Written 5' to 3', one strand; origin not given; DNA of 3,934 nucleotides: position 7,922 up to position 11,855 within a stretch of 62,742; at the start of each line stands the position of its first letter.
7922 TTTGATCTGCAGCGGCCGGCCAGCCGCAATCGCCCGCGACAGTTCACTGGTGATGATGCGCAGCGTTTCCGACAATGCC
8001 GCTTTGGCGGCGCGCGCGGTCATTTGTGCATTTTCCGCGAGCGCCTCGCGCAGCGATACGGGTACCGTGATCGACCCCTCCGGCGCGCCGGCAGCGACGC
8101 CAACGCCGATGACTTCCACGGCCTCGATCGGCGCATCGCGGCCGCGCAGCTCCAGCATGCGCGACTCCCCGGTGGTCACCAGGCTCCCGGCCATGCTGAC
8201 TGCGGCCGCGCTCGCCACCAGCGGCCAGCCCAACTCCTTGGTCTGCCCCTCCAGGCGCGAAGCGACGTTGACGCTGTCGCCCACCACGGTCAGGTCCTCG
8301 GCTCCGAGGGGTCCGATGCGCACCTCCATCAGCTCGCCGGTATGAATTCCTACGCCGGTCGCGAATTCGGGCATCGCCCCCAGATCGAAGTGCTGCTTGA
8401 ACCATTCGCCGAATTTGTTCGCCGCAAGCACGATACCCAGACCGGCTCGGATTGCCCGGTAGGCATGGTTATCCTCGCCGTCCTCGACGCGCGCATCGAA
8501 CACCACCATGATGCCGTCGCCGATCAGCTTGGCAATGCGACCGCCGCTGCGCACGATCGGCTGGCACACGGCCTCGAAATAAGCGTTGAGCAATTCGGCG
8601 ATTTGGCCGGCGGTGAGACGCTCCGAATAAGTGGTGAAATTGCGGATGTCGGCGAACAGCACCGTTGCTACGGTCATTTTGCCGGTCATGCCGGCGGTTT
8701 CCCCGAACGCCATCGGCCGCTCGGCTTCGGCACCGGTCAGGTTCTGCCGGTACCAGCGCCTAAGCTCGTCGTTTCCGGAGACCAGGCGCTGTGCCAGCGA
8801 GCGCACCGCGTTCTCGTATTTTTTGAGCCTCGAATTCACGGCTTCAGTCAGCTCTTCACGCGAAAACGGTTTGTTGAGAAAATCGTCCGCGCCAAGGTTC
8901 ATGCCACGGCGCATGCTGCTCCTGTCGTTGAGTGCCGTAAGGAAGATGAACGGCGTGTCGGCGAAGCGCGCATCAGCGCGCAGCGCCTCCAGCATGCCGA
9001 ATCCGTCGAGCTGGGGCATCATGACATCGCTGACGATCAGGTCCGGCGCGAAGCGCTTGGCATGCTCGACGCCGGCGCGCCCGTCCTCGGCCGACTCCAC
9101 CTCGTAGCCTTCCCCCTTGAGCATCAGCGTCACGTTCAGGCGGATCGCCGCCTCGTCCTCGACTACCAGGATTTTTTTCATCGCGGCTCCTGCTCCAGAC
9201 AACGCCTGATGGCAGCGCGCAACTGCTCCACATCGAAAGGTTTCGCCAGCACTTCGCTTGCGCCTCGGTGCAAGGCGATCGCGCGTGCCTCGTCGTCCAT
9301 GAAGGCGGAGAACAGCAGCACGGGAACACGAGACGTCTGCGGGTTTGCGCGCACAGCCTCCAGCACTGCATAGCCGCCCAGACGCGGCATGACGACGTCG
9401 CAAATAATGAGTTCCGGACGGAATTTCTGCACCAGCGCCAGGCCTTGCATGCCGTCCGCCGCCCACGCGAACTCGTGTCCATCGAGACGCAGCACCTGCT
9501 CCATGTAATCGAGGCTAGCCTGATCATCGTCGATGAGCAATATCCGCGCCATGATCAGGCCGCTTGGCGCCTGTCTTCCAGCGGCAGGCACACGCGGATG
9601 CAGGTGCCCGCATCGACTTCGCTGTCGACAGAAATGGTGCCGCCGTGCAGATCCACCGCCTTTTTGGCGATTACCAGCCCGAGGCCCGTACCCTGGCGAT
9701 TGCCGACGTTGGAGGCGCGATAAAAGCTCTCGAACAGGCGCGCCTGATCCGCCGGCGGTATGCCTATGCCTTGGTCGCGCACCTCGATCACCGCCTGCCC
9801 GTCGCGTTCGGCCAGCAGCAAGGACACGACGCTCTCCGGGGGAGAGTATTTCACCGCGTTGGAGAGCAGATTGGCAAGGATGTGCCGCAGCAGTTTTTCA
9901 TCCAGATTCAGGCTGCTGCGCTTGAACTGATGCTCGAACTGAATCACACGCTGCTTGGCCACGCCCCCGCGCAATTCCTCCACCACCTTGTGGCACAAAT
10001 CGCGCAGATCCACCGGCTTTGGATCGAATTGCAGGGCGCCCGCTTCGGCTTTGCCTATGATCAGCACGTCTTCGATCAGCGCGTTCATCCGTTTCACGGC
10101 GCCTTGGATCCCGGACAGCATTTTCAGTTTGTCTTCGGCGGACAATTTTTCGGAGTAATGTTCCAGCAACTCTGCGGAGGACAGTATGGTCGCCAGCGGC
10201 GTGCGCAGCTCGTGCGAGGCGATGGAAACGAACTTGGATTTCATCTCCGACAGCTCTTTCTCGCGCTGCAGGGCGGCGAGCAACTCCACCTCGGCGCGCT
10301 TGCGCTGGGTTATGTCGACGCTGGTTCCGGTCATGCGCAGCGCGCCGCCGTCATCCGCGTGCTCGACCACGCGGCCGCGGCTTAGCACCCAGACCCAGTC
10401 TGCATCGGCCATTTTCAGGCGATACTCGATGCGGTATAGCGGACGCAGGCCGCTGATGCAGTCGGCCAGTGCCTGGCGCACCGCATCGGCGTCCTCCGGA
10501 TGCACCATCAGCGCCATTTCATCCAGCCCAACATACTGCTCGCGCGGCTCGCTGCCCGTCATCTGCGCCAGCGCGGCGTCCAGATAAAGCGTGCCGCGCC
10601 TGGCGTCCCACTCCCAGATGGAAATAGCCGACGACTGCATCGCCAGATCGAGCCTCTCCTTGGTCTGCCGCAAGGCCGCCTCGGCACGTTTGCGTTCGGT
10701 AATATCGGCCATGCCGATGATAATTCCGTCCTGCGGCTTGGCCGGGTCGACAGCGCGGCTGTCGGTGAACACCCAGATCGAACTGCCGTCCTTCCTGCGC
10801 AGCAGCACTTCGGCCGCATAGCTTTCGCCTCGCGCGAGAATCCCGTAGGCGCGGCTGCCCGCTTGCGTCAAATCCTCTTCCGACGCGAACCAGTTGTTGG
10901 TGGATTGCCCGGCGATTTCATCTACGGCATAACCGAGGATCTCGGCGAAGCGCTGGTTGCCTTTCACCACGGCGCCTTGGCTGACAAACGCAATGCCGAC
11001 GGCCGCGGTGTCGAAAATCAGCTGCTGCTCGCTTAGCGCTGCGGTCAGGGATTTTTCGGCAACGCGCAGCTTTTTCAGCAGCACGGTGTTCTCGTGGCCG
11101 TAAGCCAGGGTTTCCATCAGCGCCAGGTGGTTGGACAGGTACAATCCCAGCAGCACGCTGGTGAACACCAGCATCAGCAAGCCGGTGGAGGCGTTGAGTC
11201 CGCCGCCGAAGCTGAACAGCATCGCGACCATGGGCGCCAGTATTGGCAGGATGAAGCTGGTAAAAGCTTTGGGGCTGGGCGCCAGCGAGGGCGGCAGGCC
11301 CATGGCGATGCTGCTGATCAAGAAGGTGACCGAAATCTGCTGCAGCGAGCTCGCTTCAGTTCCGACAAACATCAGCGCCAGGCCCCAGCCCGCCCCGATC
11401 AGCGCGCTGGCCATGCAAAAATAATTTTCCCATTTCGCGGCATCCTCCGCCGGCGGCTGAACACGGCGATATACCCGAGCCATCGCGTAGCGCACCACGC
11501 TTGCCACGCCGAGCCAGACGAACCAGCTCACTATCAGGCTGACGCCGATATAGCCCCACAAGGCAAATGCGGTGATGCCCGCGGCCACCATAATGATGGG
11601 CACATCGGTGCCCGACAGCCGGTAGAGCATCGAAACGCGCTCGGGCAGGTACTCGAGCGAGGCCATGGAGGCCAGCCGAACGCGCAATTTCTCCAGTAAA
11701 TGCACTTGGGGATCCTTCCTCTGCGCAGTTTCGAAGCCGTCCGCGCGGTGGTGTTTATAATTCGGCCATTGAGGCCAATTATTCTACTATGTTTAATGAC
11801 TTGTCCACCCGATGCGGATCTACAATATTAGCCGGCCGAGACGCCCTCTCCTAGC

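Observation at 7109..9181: Receiver + class III nucleotide cyclase + Ser/Thr kinase in one polypeptide, all motifs intact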

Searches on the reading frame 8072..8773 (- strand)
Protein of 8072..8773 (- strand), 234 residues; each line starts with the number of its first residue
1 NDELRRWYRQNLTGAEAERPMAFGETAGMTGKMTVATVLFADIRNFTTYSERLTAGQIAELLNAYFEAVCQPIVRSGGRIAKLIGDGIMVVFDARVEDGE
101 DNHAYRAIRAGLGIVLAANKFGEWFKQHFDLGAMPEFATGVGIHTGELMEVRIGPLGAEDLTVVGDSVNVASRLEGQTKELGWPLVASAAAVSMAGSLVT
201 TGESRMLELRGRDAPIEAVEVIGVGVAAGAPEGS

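Call 9: search_solved_structures(query=window:8072-8773:-, max_evalue=0.01, show_alignments=5)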
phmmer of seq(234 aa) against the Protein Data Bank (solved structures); distinct sequences matched with E-value up to 0.01: 42.
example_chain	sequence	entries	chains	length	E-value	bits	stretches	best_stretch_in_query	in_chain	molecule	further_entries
2w01_A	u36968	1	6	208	6e-22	81.4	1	29-226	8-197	ADENYLATE CYCLASE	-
6fht_A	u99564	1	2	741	1.5e-21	80.1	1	26-226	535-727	Bacteriophytochrome,Adenylate cyclase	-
5x4t_A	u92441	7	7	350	2e-19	73.1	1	34-195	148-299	Photoactivated adenylyl cyclase | Family 3 adenylate cyclase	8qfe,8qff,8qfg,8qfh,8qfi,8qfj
9f1z_A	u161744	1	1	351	2e-19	73.1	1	34-195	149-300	Family 3 adenylate cyclase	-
5x4u_A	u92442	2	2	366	2.1e-19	73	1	34-194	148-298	Photoactivated adenylyl cyclase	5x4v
4yus_A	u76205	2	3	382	2.4e-19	72.9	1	34-194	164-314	Family 3 adenylate cyclase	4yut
9f1w_A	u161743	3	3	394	2.5e-19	72.8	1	34-194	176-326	Family 3 adenylate cyclase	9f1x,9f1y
1wc0_A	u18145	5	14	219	1.3e-17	67.2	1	33-217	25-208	ADENYLATE CYCLASE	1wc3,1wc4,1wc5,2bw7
1wc1_A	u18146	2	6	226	1.3e-17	67.2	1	33-217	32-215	ADENYLATE CYCLASE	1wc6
3r5g_A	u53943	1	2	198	3.5e-17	65.8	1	36-222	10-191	CyaB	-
5mbg_A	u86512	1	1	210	1.7e-16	63.6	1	34-195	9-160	Beta subunit of photoactivated adenylyl cyclase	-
5mbk_A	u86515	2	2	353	8.2e-16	61.3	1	36-194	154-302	Beta subunit of photoactivated adenylyl cyclase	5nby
5m27_A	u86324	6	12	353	8.2e-16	61.3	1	36-194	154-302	Beta subunit of photoactivated adenylyl cyclase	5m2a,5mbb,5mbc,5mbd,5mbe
5mbj_A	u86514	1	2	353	8.2e-16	61.3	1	36-194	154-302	Beta subunit of photoactivated adenylyl cyclase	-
5mbh_A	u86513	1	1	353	1.1e-15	60.9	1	36-194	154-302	Beta subunit of photoactivated adenylyl cyclase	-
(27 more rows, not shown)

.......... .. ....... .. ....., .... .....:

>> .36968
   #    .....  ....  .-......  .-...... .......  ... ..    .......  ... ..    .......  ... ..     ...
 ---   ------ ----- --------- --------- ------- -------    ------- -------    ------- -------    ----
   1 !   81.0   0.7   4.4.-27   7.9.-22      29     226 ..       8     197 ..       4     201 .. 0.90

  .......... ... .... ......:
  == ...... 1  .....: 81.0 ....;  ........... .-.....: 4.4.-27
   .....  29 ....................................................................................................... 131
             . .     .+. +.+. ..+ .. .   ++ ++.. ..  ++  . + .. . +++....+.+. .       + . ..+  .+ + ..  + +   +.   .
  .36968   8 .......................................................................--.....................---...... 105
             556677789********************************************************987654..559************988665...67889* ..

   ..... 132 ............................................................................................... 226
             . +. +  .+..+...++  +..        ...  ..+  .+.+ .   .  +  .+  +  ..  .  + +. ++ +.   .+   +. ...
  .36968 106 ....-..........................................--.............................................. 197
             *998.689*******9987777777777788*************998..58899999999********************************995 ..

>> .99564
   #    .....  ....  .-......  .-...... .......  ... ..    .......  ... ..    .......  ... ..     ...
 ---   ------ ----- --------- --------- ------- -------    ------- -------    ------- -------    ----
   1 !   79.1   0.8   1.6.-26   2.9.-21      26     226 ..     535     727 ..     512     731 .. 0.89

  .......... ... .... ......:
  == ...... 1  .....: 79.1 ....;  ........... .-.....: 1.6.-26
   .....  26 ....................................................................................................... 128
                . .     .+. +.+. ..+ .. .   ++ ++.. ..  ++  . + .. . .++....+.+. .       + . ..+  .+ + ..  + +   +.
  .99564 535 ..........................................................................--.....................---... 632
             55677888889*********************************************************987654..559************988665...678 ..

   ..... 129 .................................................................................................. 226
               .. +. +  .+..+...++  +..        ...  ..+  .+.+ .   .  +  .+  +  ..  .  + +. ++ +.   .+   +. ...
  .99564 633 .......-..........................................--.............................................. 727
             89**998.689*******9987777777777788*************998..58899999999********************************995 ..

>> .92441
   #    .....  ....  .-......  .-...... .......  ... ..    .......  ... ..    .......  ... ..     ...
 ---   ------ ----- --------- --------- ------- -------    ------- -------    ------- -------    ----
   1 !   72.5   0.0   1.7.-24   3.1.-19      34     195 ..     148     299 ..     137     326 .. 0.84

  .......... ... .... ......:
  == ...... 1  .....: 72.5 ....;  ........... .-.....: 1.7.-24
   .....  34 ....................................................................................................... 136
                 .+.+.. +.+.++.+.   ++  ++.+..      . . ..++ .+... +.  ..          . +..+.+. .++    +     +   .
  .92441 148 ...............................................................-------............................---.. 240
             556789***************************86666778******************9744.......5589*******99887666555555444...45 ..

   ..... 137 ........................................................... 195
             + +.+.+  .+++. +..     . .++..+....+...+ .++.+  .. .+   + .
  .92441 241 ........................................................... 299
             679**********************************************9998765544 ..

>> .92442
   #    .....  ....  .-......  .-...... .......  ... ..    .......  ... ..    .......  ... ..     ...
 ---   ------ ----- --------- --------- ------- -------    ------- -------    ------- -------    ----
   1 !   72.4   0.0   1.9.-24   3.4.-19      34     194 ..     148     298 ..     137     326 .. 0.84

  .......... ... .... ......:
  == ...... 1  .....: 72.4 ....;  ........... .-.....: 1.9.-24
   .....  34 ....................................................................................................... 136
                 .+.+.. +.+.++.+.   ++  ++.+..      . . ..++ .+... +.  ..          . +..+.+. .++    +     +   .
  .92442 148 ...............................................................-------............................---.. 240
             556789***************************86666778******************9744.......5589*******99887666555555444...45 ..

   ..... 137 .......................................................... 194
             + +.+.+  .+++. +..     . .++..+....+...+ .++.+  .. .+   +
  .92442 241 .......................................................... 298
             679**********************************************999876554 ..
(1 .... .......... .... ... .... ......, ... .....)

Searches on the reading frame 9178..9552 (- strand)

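Call 5: search_protein_families(library=pfam, proteins=[window:9178-9552:-], max_evalue=0.01)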
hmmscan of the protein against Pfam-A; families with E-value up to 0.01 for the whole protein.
window:9178-9552:- (124 aa): 2 families
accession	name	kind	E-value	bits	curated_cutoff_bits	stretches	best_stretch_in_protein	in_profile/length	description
PF00072.30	Response_reg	-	5.8e-25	88.1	30.2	1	4-116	1-111/111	Response regulator receiver domain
PF06490.17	FleQ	-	0.00022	21.9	22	1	3-119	1-107/108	Flagellar regulatory protein FleQ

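Call 6: search_protein_families(library=ncbifam, proteins=[window:9178-9552:-], max_evalue=0.01)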
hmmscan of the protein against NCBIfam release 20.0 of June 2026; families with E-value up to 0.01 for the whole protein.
window:9178-9552:- (124 aa): 96 families (the best 25 are shown)
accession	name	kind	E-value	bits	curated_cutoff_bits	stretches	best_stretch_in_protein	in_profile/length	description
NF045944.1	ResRegRpaBCyano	equivalog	6.6e-20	71.5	330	1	5-120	1-113/229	response regulator transcription factor RpaB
NF007135.0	PRK09581.1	equivalog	6.8e-20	71.3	474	1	1-116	2-117/457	PleD family two-component system response regulator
TIGR01387.1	cztR_silR_copR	subfamily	2.2e-19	70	279.2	1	4-122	1-117/218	heavy metal response regulator transcription factor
NF041733.1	resp_reg_CseB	equivalog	5.5e-19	68.4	350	1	3-119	2-115/228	two-component system response regulator CseB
NF040689.1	MtrAB_MtrA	equivalog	1.9e-18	66.6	300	1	4-120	1-114/219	MtrAB system response regulator MtrA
NF008469.0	PRK11361.1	equivalog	2.3e-18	66.2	714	1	2-120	5-121/461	acetoacetate metabolism transcriptional regulator AtoC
NF007969.0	PRK10693.1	equivalog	6.4e-18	64.9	329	1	3-119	9-124/337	two-component system response regulator RssB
NF045717.1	DVU0259_DivK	exception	9.9e-18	64.4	160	1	3-119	4-116/117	DVU0259 family response regulator domain-containing protein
TIGR02154.1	PhoB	equivalog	1.4e-17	63.8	296.2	1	2-119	3-120/226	phosphate regulon transcriptional regulator PhoB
NF051870.1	NAssimRespRegNtrX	equivalog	4.1e-17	62.2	600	1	2-121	2-121/452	nitrogen assimilation response regulator NtrX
NF047793.1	ResRegPgtA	equivalog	5.9e-17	61.6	650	1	3-121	7-123/414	two-component system response regulator PgtA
NF012023.0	PRK15479.1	equivalog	8.4e-17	61.4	337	1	3-119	2-116/224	transcriptional regulator TctD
TIGR02875.1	spore_0_A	equivalog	9.5e-17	61.1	200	1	3-120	4-123/262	sporulation transcription factor Spo0A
TIGR01818.1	ntrC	equivalog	1.5e-16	60.3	558.6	1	4-121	1-116/463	nitrogen regulation protein NR(I)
NF008199.0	PRK10955.1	equivalog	2.7e-16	60.2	341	1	1-120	1-116/232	envelope stress response regulator transcription factor CpxR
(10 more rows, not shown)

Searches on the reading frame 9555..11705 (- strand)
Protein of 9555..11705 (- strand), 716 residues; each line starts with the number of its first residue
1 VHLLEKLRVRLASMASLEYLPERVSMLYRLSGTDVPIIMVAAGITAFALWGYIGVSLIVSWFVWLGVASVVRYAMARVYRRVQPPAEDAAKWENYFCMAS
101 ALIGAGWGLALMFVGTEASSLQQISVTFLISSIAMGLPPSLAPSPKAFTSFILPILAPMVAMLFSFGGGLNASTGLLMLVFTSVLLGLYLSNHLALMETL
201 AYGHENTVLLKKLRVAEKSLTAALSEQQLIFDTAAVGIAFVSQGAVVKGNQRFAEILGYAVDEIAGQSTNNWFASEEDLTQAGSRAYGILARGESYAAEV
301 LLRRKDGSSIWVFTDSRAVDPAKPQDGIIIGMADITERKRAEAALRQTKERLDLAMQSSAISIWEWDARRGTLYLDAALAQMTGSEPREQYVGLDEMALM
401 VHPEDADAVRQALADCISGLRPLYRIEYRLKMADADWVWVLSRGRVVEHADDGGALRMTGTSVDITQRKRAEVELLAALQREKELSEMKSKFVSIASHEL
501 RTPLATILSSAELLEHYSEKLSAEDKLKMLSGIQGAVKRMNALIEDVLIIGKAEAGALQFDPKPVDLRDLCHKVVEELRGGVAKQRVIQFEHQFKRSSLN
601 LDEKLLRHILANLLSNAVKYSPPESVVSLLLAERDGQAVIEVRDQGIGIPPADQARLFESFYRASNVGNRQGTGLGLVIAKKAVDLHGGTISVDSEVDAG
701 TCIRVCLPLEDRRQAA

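Call 5: search_protein_families(library=pfam, proteins=[window:9555-11705:-], max_evalue=0.01)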
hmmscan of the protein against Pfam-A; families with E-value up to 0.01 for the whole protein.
window:9555-11705:- (716 aa): 9 families
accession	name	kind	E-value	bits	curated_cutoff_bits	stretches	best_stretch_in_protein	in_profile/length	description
PF02518.31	HATPase_c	-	7.2e-31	107.4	26.4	1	602-710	2-110/111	Histidine kinase-, DNA gyrase B-, and HSP90-like ATPase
PF08447.18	PAS_3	-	4.6e-26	91.3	25.6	2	373-461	2-88/89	PAS fold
PF00512.31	HisKA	-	6.5e-15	55.4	26.9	1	488-556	1-66/66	His Kinase A (phospho-acceptor) domain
PF13426.13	PAS_9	-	1.6e-13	51.3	27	1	237-337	3-103/103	PAS domain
PF00989.32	PAS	-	2.8e-12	47.1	22.6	2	228-312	4-89/113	PAS fold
PF08448.16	PAS_4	-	7e-10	39.6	23.1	2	242-340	13-110/110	PAS fold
PF13188.13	PAS_8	-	3.6e-06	27.1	21.8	1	228-273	4-47/65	PAS domain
PF13581.12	HATPase_c_2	-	1.2e-05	25.7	27.4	1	610-705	36-125/127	Histidine kinase-like ATPase domain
PF14598.12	PAS_11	-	0.00078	19.8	25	0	400-448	40-87/109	PAS domain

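Call 6: search_protein_families(library=ncbifam, proteins=[window:9555-11705:-], max_evalue=0.01)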
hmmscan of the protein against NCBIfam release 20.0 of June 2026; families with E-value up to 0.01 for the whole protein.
window:9555-11705:- (716 aa): 96 families (the best 25 are shown)
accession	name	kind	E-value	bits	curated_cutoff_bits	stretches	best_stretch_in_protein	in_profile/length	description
NF045595.1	HK_scytonemin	equivalog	2.8e-82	277.1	865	1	211-709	141-635/637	scytonemin biosynthesis sensor histidine kinase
NF046044.1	PnpS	equivalog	3.4e-56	190.9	400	1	462-708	143-390/390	two-component system histidine kinase PnpS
NF047874.1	MASE3_PAS_HK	subfamily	2.3e-52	178.7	560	2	345-711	260-627/655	MASE3 domain-containing sensor histidine kinase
NF041880.1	EPS_EpsF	equivalog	5.7e-51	173.5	900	1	379-701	173-483/492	response regulator EpsF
TIGR02966.1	phoR_proteo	equivalog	1.1e-48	166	334.2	1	480-705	105-331/333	phosphate regulon sensor histidine kinase PhoR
NF033092.0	HK_WalK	equivalog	2.8e-46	158.3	725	1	480-709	363-594/594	cell wall metabolism sensor histidine kinase WalK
NF040691.1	MtrAB_MtrB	equivalog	1.6e-45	156.1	450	1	478-710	260-493/507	MtrAB system histidine kinase MtrB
NF008468.0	PRK11360.1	equivalog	1.1e-44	152.9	646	2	463-713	375-612/616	two-component system sensor histidine kinase AtoS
TIGR02956.1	TMAO_torS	equivalog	9e-44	149.8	676.5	1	480-712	455-685/967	TMAO reductase system sensor histidine kinase/response regulator TorS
NF041735.1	hist_kin_RppB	equivalog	5.3e-43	147.4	400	1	491-708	218-438/438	two-component system sensor histidine kinase RppB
NF008312.0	PRK11100.1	equivalog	5.3e-41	140.9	356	1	490-709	257-474/477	two-component system sensor histidine kinase CreC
NF038297.2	hybrid_HK_HrmK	equivalog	7.9e-39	133.8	725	1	480-714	226-462/607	hybrid histidine kinase/response regulator HrmK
NF006800.0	PRK09303.1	equivalog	8.7e-39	133.5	342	1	479-711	137-379/383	histidine kinase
TIGR01386.1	cztS_silS_copS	subfamily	3.4e-38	131.8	292.55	1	477-701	229-450/457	heavy metal sensor histidine kinase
NF008302.0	PRK11091.1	equivalog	1.7e-37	129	838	1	449-709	250-505/779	aerobic respiration two-component sensor histidine kinase ArcB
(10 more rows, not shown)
